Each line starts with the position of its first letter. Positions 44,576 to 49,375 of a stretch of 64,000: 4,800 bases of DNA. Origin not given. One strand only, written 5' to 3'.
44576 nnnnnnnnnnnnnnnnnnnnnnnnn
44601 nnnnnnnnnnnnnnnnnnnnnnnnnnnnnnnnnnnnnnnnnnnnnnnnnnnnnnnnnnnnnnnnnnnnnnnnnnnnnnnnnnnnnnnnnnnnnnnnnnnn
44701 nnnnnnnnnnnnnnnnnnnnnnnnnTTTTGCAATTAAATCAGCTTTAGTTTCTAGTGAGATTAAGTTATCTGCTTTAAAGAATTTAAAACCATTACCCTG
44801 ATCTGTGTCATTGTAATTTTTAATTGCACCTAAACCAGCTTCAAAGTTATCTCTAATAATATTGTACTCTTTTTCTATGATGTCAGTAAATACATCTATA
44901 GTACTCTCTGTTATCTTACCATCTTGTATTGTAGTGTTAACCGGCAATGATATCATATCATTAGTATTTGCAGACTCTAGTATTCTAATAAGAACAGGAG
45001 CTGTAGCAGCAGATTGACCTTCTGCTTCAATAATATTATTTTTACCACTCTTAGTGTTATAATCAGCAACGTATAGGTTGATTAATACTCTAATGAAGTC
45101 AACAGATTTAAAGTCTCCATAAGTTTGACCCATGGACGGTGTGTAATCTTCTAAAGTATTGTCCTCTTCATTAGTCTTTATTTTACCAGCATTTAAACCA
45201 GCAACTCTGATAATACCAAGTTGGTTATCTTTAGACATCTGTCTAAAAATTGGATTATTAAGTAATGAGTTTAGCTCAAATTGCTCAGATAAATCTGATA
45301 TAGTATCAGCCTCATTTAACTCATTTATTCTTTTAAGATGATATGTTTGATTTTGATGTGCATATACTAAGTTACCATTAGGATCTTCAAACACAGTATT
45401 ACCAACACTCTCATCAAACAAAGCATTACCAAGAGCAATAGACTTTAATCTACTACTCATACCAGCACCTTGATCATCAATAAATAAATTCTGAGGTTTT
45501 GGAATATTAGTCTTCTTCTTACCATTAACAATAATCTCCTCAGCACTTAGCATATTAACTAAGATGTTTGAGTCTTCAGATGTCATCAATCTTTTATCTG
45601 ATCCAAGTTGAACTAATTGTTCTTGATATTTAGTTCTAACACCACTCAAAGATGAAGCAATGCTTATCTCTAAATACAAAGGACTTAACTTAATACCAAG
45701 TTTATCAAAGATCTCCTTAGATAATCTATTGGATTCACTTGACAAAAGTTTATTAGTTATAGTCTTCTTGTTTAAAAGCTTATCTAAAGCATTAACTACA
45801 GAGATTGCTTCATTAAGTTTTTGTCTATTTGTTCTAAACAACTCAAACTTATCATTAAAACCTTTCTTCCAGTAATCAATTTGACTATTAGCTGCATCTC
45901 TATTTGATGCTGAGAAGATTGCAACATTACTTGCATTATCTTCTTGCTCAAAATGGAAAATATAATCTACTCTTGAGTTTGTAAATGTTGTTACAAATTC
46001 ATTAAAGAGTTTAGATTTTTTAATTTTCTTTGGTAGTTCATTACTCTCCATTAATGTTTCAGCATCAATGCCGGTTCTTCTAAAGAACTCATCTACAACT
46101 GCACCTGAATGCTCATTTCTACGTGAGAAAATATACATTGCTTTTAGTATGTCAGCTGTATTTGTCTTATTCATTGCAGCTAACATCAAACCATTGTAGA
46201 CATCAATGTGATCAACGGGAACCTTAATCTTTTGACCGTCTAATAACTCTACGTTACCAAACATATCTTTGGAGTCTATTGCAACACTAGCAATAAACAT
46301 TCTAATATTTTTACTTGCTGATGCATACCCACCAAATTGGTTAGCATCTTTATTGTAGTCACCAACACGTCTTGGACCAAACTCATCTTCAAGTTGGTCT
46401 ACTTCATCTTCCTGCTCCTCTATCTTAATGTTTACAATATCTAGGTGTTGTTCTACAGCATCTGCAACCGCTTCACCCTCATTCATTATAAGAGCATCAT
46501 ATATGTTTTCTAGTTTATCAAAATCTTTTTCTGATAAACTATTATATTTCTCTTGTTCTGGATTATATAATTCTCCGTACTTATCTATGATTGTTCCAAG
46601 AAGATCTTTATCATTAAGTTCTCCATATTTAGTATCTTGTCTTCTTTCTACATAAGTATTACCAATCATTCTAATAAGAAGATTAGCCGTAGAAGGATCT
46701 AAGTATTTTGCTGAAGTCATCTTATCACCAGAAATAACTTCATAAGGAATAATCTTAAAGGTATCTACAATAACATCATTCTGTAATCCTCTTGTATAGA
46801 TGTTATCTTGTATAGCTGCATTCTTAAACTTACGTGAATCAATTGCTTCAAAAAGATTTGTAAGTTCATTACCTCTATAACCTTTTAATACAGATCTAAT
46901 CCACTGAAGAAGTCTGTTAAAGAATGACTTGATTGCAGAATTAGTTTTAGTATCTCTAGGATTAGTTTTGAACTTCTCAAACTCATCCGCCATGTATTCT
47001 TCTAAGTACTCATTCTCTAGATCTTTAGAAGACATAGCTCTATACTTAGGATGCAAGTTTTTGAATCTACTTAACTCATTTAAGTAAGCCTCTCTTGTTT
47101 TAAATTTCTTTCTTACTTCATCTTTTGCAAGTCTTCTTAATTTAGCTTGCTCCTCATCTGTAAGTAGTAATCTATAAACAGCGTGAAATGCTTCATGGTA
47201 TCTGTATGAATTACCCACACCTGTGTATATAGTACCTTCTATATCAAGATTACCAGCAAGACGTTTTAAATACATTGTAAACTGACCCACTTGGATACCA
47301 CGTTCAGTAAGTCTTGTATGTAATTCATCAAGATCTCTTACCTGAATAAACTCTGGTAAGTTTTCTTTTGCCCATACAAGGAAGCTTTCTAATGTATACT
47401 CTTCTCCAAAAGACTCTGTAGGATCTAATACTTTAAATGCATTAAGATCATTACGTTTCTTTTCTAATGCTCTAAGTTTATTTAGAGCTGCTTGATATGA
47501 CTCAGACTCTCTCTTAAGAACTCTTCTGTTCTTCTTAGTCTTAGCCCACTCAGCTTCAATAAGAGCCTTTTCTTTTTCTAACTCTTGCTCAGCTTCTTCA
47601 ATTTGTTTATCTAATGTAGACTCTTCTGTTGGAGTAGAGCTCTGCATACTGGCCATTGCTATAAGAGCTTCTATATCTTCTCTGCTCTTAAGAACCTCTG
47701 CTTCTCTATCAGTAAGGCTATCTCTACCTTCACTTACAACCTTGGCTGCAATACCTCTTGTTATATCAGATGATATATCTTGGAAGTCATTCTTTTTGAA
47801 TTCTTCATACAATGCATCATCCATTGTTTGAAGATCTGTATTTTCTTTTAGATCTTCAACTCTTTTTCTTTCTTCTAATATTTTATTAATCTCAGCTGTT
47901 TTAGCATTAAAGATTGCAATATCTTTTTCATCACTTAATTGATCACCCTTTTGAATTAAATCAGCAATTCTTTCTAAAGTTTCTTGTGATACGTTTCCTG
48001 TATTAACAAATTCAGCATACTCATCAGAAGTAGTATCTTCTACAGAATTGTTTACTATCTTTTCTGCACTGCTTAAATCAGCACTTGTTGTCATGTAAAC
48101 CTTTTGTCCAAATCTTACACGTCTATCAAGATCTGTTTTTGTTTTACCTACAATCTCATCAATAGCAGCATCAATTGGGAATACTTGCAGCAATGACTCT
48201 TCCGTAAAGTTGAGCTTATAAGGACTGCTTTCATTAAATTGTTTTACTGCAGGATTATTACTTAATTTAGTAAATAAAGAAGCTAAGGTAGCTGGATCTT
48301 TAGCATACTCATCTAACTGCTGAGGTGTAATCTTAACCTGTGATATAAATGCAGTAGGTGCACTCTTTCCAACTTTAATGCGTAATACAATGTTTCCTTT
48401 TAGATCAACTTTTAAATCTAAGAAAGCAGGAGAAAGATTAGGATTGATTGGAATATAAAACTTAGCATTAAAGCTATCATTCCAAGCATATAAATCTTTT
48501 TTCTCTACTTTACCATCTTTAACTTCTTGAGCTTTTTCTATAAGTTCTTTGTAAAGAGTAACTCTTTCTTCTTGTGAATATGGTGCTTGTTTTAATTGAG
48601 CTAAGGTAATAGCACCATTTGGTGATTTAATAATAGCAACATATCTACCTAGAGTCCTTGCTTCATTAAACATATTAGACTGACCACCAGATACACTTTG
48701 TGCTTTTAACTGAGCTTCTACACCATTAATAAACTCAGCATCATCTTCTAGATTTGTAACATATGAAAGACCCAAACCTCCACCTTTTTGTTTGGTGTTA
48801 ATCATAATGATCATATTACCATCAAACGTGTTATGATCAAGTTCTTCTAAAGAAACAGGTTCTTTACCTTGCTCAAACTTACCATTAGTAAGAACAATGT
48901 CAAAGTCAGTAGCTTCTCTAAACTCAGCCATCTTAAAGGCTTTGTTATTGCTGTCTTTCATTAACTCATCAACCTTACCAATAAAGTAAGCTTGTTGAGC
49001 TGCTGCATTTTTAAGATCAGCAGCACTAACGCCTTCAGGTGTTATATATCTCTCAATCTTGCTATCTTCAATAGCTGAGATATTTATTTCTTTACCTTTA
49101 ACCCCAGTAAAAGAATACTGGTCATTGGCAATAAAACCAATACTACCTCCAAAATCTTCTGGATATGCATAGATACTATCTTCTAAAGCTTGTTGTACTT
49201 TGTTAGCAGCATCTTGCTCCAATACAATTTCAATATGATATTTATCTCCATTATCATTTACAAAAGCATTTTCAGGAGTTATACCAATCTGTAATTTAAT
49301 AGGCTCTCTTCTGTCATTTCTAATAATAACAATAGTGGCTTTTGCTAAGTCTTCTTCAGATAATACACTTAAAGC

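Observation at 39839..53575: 4578-aa polyprotein carrying a beta-prime-type DPBB RNA polymerase active site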

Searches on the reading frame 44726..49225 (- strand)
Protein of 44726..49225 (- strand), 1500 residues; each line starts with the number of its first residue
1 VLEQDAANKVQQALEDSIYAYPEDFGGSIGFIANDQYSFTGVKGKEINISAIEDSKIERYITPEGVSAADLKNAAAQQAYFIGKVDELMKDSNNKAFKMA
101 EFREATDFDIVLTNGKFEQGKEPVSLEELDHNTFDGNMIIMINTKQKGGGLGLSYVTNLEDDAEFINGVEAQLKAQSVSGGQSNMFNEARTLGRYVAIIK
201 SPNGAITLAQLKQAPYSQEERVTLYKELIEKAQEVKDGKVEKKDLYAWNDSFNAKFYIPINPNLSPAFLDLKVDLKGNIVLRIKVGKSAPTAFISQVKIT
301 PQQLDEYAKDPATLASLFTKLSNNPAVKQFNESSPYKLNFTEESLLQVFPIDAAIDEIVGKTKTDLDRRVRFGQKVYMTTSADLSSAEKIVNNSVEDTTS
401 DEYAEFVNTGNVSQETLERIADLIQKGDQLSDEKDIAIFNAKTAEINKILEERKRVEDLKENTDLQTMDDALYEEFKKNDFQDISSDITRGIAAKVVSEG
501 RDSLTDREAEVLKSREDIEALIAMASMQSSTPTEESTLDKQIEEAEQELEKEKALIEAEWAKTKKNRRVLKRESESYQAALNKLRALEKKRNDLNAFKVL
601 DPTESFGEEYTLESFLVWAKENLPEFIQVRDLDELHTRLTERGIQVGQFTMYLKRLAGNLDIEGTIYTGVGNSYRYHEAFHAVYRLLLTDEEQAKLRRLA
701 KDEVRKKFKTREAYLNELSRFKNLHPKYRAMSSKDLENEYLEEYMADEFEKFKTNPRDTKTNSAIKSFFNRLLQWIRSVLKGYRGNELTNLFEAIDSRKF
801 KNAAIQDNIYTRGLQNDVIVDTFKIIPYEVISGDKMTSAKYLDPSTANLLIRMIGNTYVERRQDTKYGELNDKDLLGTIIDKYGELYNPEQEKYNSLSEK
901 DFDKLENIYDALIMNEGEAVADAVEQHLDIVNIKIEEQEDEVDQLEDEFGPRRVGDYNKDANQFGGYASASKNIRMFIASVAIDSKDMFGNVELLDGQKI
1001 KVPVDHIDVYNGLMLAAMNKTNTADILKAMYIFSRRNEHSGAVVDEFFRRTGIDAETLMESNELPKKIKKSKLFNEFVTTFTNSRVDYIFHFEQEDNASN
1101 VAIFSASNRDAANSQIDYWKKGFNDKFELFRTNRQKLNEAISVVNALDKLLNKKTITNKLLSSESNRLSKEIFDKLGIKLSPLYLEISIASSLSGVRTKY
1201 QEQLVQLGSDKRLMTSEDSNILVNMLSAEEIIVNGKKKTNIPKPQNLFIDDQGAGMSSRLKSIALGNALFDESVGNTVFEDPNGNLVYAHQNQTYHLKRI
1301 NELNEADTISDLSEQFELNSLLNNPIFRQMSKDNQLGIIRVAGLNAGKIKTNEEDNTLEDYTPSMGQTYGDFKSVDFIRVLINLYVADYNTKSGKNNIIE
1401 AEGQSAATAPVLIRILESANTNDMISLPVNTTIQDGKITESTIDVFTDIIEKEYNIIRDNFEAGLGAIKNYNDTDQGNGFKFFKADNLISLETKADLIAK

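Call 31: search_dna_similar(query=window:44726-49225:-, collection=phages, mode=protein, max_evalue=0.001, max_rows=20)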
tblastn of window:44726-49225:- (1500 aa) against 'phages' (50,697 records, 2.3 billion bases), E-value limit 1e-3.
Records with a match: 2; places in all: 2; records where one place covers at least 80% of the query: 0.
Best place of each record, by identity: <60% 2.
By first word of the organism name: uncultured 2.
By host as written in the record: - 2.
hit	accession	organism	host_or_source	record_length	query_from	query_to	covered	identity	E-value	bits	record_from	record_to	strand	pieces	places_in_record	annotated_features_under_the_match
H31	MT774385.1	uncultured phage cr108_1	human feces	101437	665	850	12%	30.3%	6e-8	64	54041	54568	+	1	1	hypothetical protein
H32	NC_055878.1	uncultured phage cr108_1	human feces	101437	665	850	12%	30.3%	6e-8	64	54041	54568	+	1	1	hypothetical protein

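Call 32: get_annotated_region(hit=H32, flank=15000)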
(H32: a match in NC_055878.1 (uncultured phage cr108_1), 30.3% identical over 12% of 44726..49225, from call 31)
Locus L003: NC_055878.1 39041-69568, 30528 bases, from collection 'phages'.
description: CrAssphage cr108_1, complete genome.
organism: uncultured phage cr108_1 (NCBI taxid 2772069)
taxonomy: Viruses; Duplodnaviria; Heunggongvirae; Uroviricota; Caudoviricetes; Crassvirales; Steigviridae; Asinivirinae; Pipoluvirus; Pipoluvirus rarus
host: -; source: human feces; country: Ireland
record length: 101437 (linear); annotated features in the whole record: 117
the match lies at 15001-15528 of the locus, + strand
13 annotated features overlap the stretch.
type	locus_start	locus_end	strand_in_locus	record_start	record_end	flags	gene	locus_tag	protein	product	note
CDS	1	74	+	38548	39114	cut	-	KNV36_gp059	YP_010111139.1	HU/IHF-like protein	gp_22601; HU/IHF-like [phiCrAss001]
CDS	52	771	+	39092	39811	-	-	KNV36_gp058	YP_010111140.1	tail tubular protein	gp_22602; Tail tubular protein [phiCrAss001]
CDS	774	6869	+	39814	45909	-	-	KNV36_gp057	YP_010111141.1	virion structural protein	gp_22603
CDS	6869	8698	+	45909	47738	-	-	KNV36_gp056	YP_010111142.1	hypothetical protein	gp_22604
CDS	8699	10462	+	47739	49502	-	-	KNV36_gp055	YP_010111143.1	hypothetical protein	gp_22605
CDS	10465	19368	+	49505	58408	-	-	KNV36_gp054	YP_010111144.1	hypothetical protein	gp_22606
CDS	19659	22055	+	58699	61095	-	-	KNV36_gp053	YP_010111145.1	hypothetical protein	gp_22607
CDS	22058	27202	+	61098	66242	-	-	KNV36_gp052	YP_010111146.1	hypothetical protein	gp_22608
CDS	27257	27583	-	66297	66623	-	-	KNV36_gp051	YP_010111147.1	hypothetical protein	gp_22609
CDS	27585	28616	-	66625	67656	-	-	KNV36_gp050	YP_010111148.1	dehydrogenase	gp_22610; gp120 [Bacillus virus G]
CDS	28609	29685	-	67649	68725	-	-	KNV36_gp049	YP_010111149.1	thymidylate synthase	gp_22611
CDS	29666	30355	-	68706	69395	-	-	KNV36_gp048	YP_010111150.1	hydrolase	gp_22612; hydrolase, metallophosphodiesterase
CDS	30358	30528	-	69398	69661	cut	-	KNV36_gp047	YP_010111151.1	hypothetical protein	gp_22613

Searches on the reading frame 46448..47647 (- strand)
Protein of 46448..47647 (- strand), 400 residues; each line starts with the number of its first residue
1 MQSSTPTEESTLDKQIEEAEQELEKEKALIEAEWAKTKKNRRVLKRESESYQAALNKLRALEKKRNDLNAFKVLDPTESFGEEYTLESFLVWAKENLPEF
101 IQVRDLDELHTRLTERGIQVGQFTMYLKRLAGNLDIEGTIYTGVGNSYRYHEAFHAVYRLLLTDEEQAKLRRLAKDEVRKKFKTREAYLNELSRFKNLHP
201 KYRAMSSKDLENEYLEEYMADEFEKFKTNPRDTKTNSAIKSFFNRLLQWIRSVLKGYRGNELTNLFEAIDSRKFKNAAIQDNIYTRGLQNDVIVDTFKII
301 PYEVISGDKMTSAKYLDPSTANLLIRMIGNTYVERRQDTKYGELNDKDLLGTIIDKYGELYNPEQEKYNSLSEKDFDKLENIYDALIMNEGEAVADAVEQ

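Call 69: search_solved_structures(query=A5, max_evalue=10, show_alignments=2)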
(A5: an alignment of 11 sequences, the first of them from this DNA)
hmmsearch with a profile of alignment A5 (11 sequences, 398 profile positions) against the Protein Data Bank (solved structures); distinct sequences matched with E-value up to 10: 3.
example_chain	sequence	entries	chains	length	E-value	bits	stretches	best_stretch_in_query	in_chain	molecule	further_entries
6fpc_A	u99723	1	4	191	0.96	12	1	149-221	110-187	PRO-PRO endopeptidase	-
10aw_A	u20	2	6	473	0.97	12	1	5-101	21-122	50 kDa outer membrane protein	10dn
7jil_F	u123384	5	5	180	1.6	11.3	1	118-163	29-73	50S ribosomal protein L6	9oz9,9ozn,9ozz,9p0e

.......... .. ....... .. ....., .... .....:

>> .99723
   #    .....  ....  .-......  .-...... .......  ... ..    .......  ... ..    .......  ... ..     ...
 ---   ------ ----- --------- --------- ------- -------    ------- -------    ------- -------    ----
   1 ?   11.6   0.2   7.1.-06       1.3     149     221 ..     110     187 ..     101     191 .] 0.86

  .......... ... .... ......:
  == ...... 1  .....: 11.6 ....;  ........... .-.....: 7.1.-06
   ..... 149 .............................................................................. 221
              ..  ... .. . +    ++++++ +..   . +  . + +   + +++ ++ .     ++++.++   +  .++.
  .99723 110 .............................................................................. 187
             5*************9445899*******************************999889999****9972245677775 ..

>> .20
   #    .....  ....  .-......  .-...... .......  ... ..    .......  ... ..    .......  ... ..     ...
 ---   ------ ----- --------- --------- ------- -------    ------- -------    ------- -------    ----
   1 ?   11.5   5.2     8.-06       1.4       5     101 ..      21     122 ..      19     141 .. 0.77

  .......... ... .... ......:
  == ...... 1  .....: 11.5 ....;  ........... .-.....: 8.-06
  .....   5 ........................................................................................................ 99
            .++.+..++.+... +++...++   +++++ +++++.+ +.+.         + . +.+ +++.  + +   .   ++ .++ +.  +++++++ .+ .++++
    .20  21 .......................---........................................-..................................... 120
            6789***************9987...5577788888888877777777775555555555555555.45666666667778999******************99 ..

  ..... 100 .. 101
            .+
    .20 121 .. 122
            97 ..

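Call 70: search_protein_families(library=pfam, alignment_id=A5, max_evalue=1)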
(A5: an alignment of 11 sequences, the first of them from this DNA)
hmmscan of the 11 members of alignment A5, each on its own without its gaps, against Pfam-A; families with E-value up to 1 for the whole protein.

A. member 1, seq(400 aa): 2 families
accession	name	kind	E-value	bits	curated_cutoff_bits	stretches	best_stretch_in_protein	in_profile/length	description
PF13495.12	Phage_int_SAM_4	-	0.0089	16.9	27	1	180-248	14-80/85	Phage integrase, N-terminal SAM-like domain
PF19174.5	DUF5856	-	0.35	12.4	34.6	1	209-271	22-85/94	Family of unknown function (DUF5856)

B. families by the number of members that match (of 11 scanned): 33 families (the first 25 are shown)
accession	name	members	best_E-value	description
PF07295.17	DUF1451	2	0.0032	Zinc-ribbon containing domain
PF19174.5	DUF5856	2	0.081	Family of unknown function (DUF5856)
PF04108.17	ATG17_like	1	0.0021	Autophagy protein ATG17-like domain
PF03938.19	OmpH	1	0.0049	Outer membrane protein (OmpH-like)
PF24691.1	TreTu_C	1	0.0065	TreTu toxin, C-terminal domain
PF13495.12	Phage_int_SAM_4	1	0.0089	Phage integrase, N-terminal SAM-like domain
PF16064.11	DUF4806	1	0.0095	Domain of unknown function (DUF4806)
PF05712.18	MRG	1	0.022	MRG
PF21586.3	DraIII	1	0.034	DraIII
PF11393.14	T4BSS_DotI_IcmL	1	0.042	Type-IV b secretion system, inner-membrane complex component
PF15642.11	Tox-ODYAM1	1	0.044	Toxin in Odyssella and Amoebophilus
PF10437.14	Lip_prot_lig_C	1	0.052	Bacterial lipoate protein ligase C-terminus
PF25340.1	BCD_RFX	1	0.053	RFX BCD domain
PF22454.1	PQQ_syn_pqqF_N_2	1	0.062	PQQ synthase PqqF, N-terminal lobe domain 2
PF25423.1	DUF7893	1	0.064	Domain of unknown function (DUF7893)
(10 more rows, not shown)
